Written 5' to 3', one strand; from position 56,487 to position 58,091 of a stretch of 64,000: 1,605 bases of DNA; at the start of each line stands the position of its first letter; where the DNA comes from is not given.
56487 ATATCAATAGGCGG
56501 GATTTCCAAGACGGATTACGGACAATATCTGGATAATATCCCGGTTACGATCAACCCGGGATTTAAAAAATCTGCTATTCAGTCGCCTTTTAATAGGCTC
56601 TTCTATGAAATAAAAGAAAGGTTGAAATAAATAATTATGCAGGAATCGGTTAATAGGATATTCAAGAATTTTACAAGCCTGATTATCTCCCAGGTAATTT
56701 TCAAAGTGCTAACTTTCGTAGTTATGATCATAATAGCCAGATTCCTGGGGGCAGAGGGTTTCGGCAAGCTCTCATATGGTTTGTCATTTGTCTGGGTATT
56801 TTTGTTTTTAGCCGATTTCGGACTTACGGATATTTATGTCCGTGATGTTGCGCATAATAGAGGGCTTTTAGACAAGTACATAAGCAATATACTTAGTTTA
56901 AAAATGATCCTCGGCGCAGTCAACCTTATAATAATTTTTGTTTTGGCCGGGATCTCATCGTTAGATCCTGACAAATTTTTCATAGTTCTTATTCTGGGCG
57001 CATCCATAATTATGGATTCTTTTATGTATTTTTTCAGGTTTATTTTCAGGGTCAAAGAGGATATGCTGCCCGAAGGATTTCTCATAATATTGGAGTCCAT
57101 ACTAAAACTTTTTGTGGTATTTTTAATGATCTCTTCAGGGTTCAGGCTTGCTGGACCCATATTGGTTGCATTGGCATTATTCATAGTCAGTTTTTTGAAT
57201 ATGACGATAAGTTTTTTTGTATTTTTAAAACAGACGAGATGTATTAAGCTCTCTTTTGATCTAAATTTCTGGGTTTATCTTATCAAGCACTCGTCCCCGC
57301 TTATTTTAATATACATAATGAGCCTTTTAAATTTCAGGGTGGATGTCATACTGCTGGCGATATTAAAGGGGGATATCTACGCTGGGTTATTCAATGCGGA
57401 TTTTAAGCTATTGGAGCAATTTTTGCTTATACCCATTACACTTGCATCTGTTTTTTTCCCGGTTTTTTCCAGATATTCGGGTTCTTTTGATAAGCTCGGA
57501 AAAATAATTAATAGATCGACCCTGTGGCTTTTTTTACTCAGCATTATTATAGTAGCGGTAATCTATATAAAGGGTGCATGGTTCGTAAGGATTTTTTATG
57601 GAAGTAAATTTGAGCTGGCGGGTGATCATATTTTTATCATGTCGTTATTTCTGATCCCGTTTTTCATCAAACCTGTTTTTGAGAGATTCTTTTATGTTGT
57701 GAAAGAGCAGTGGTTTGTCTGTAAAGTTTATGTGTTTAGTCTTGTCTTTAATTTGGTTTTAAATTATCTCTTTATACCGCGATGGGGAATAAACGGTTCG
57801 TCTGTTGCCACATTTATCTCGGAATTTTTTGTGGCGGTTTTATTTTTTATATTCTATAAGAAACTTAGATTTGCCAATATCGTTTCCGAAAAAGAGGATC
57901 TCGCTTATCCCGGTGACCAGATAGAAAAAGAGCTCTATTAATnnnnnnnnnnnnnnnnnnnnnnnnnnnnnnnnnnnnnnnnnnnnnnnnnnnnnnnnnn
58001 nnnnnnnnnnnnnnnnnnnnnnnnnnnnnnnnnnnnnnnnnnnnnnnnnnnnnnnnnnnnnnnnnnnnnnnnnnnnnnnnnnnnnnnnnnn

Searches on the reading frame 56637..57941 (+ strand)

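Call 40: search_protein_families(library=pfam, proteins=[window:56637-57941:+])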
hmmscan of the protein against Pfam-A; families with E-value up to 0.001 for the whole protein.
window:56637-57941:+ (434 aa): 4 families
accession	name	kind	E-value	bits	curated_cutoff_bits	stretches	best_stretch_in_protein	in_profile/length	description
PF01943.22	Polysacc_synt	-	1.5e-27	97.1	28.2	1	9-280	2-273/274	Polysaccharide biosynthesis protein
PF03023.19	MurJ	-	3e-09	36.5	27.4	1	175-411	157-404/451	Lipid II flippase MurJ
PF13440.11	Polysacc_synt_3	-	2e-08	34.3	23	1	32-326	1-289/293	Polysaccharide biosynthesis protein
PF01554.23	MatE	-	4.1e-07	30.3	24.9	1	221-378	1-161/161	MatE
